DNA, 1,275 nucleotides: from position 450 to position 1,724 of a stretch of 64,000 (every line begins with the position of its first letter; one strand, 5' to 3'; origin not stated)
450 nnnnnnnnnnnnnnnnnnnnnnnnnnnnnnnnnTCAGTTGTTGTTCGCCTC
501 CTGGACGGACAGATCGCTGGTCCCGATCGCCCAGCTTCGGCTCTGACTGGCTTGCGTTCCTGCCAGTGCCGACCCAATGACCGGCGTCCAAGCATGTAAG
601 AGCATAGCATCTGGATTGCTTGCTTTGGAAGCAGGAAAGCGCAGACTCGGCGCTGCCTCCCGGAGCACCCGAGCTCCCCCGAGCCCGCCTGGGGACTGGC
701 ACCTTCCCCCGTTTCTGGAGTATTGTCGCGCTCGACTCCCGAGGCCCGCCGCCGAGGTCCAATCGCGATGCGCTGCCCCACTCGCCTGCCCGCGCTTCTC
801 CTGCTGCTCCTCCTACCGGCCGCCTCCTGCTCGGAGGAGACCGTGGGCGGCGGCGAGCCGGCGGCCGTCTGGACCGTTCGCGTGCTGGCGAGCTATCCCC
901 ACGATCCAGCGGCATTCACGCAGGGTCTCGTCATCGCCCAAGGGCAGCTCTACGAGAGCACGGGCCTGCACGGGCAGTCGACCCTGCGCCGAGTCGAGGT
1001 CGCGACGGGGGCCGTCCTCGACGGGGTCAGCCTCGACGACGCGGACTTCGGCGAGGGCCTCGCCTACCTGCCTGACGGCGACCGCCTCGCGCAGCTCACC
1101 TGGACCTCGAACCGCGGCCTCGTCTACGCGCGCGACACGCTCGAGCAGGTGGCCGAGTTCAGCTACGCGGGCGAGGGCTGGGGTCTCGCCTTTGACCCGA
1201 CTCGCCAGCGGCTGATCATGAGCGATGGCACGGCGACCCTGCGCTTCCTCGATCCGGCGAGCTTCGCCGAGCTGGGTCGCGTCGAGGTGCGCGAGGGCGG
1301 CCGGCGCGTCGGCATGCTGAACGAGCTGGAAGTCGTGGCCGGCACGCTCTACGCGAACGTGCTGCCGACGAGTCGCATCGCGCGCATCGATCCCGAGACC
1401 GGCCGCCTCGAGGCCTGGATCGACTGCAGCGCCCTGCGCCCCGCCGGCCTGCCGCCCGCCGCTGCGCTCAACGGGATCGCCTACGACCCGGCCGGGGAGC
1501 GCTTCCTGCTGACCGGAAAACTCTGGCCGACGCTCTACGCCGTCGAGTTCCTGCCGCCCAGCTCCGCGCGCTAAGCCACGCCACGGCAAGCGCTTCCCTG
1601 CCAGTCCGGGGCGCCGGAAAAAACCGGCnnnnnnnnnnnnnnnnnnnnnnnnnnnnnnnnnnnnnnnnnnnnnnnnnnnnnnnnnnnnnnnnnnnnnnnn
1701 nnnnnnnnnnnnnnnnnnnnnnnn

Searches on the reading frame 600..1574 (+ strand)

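Call 12: search_protein_families(library=pfam, proteins=[window:600-1574:+], max_evalue=0.001)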
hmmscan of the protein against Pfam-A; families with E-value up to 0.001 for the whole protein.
window:600-1574:+ (324 aa): 1 family
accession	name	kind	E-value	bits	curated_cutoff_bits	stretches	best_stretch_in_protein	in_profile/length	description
PF05096.18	Glu_cyclase_2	-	8.7e-83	278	22.3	1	77-317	10-249/249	Glutamine cyclotransferase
